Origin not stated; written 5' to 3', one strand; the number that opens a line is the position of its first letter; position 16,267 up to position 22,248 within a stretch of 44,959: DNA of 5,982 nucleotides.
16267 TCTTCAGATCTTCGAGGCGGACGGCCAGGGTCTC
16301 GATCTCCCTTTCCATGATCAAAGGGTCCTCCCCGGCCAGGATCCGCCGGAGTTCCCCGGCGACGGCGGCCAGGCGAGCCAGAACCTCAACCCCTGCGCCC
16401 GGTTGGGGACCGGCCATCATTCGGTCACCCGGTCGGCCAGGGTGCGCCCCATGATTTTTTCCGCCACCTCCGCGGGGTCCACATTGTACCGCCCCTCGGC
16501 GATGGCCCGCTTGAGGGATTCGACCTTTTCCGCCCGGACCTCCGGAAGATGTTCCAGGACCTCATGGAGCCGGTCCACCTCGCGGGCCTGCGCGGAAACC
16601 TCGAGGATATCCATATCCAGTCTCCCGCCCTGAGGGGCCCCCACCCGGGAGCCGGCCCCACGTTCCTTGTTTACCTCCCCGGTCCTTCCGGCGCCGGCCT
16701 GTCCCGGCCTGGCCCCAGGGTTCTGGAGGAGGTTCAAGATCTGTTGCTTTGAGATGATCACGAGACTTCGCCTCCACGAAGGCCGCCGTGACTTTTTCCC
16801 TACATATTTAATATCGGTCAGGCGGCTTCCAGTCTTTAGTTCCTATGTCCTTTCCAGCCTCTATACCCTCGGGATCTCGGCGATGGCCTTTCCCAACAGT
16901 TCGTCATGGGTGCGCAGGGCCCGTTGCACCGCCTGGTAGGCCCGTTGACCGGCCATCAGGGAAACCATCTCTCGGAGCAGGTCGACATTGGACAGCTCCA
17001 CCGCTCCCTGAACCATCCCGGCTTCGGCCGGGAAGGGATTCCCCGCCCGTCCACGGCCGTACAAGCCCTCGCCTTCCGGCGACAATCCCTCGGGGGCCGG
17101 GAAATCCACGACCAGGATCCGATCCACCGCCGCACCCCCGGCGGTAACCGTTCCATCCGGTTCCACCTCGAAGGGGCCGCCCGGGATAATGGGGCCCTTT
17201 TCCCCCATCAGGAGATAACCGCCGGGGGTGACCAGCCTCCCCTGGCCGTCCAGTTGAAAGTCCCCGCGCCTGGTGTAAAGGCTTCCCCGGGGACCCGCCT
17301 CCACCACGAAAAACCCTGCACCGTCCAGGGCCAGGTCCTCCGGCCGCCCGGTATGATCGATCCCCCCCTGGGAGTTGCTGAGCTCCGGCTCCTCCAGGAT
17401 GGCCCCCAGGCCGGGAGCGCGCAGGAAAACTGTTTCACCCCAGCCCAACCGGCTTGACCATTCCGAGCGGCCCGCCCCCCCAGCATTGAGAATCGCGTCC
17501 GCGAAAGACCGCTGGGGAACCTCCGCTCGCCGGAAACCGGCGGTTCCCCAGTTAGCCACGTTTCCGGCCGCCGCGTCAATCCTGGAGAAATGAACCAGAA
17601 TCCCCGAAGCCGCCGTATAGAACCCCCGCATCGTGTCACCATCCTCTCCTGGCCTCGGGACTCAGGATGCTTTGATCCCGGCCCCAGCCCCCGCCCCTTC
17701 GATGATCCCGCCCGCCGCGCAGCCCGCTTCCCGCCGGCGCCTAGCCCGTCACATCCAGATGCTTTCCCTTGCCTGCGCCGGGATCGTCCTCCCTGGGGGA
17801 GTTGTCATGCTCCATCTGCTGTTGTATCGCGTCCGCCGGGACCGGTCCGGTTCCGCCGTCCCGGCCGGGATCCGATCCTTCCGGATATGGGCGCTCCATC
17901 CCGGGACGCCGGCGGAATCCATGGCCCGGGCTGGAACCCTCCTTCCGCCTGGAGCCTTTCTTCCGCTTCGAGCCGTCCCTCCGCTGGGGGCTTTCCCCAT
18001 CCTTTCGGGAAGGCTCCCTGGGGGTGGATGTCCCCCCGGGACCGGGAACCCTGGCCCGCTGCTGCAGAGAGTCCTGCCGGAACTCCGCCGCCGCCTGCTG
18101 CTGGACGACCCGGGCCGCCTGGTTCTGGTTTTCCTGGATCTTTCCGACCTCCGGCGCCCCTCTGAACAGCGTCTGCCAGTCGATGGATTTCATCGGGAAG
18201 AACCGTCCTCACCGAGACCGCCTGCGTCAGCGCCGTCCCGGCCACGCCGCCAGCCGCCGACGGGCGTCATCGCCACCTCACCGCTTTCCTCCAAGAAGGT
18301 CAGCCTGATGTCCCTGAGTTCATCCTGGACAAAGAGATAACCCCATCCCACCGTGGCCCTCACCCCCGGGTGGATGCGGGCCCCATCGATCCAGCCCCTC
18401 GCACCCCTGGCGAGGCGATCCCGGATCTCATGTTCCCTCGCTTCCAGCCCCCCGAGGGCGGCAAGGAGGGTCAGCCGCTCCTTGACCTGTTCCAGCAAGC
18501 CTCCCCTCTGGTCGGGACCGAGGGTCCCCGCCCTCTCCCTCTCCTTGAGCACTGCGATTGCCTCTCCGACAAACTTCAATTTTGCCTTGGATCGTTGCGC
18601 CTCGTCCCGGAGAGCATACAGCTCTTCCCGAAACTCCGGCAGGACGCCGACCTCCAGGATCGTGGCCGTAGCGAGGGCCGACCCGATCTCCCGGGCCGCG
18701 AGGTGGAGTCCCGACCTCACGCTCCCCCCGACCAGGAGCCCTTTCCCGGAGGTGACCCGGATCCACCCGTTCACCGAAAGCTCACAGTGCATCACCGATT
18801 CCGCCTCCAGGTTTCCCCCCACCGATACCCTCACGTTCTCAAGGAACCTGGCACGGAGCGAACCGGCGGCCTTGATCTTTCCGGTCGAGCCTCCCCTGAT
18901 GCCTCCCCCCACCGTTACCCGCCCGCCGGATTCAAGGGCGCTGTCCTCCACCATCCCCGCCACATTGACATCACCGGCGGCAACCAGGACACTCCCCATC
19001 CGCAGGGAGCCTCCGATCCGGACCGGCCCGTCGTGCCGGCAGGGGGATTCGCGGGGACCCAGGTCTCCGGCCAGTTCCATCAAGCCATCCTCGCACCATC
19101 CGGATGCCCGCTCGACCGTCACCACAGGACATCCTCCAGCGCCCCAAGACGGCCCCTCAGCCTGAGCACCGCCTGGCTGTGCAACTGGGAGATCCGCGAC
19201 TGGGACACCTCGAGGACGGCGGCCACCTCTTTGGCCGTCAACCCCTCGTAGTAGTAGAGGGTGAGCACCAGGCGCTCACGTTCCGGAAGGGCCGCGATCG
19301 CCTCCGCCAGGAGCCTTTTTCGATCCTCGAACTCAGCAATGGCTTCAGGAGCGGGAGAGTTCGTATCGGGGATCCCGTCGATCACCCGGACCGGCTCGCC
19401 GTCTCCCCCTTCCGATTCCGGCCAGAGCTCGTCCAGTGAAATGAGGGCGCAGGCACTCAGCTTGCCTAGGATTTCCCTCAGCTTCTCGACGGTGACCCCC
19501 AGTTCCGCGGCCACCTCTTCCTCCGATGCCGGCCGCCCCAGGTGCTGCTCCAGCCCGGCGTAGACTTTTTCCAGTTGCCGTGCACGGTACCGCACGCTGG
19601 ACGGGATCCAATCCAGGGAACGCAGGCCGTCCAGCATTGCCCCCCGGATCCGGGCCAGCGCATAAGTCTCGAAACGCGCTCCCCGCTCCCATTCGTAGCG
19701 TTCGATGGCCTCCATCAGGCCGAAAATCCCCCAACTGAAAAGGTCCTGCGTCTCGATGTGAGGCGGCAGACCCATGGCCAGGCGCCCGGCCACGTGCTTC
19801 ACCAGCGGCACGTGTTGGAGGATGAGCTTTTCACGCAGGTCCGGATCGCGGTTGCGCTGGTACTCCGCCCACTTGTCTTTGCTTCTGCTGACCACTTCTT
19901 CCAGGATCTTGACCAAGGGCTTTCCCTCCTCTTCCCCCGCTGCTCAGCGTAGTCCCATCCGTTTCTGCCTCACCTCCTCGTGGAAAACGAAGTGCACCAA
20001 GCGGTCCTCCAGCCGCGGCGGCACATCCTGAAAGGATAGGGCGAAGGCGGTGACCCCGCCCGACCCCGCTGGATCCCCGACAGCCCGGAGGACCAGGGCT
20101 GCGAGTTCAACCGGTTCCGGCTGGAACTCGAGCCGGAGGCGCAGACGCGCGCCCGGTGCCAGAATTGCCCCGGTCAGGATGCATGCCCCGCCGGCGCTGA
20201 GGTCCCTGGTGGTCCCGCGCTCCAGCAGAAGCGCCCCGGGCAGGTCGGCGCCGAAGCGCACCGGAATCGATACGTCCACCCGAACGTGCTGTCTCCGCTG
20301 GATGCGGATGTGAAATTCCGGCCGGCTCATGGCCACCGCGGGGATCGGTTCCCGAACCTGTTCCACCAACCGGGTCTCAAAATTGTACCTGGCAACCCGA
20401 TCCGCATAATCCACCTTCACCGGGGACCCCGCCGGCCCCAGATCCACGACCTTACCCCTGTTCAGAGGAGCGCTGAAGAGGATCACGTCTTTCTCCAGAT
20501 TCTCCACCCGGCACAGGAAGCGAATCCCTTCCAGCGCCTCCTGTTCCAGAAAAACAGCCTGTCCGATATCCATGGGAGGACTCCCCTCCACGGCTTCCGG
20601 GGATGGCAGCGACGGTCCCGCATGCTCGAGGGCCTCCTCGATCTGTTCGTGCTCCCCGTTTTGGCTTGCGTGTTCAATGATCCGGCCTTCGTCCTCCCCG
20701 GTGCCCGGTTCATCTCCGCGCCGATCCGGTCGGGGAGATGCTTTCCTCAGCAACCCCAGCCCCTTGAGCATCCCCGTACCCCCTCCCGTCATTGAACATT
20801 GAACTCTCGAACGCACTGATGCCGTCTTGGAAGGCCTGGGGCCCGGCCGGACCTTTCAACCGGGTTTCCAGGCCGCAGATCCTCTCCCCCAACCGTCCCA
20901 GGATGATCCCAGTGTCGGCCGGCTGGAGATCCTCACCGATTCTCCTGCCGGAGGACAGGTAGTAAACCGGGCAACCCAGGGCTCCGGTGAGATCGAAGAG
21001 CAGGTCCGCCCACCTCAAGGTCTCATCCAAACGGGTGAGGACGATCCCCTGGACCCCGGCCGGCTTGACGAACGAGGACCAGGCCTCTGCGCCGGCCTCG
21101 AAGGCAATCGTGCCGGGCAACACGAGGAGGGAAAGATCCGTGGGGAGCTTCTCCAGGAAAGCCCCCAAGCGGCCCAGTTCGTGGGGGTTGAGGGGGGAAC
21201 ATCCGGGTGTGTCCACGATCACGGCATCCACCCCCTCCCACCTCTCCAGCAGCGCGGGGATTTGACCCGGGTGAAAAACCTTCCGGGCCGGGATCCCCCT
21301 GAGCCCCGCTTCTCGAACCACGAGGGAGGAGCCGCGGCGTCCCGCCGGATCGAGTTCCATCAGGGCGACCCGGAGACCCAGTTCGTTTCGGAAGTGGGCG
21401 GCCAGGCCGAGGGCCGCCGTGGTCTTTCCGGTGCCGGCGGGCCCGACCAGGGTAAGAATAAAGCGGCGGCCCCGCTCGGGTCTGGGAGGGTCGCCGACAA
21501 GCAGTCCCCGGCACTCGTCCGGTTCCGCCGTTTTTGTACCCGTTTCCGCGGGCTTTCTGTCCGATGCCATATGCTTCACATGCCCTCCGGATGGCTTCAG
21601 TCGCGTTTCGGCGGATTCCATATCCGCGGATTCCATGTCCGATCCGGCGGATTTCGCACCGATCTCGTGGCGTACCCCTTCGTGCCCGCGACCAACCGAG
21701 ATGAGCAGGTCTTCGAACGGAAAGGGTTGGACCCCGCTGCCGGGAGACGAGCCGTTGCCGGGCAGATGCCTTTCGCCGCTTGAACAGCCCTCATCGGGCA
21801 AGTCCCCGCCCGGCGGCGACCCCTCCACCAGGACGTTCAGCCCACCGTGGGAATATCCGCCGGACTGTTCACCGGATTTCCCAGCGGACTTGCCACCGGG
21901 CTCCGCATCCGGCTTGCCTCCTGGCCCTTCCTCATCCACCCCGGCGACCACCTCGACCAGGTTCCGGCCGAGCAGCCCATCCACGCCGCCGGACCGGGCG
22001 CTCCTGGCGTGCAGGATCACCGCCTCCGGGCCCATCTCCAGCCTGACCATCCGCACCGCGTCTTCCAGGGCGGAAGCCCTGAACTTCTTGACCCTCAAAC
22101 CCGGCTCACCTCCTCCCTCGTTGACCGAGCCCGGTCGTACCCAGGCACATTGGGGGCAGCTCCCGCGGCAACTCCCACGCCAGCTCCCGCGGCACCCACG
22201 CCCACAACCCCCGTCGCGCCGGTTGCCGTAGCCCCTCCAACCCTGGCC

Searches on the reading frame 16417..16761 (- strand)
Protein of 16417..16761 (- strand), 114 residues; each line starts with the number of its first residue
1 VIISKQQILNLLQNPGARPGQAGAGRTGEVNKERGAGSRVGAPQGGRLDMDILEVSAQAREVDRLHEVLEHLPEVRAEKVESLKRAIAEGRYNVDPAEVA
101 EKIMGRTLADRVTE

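Call 25: search_protein_families(library=pfam, proteins=[window:16417-16761:-], max_evalue=0.001)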
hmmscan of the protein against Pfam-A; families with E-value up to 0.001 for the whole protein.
window:16417-16761:- (114 aa): 1 family
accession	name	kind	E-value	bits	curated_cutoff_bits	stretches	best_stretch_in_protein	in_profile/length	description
PF04316.19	FlgM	-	5.7e-17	62.1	25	1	52-104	2-54/55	Anti-sigma-28 factor, FlgM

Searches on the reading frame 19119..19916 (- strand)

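Call 25: search_protein_families(library=pfam, proteins=[window:19119-19916:-], max_evalue=0.001)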
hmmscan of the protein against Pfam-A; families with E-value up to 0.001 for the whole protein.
window:19119-19916:- (265 aa): 5 families
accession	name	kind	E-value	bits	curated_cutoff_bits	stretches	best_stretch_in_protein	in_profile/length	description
PF04545.22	Sigma70_r4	-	1.6e-19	69.6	24.1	1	206-254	1-49/50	Sigma-70, region 4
PF04542.20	Sigma70_r2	-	2.9e-15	56.2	24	1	31-103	1-70/71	Sigma-70 region 2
PF08281.18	Sigma70_r4_2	-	8e-12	45.1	25.7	1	201-253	2-54/54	Sigma-70, region 4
PF04539.22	Sigma70_r3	-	1e-09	38.8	25.3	1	113-152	4-43/78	Sigma-70 region 3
PF12840.13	HTH_20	-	0.00048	20.5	27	0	122-154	9-43/51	Helix-turn-helix domain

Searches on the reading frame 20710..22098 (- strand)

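Call 25: search_protein_families(library=pfam, proteins=[window:20710-22098:-], max_evalue=0.001)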
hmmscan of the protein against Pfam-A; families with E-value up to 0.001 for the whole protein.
window:20710-22098:- (462 aa): 2 families
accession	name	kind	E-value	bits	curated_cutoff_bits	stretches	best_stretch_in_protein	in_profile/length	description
PF00448.28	SRP54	-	1.6e-15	57.7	22.7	1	288-399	82-190/196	SRP54-type protein, GTPase domain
PF01656.29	CbiA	-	0.00013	22.3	25.4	1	222-257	9-43/125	CobQ/CobB/MinD/ParA nucleotide binding domain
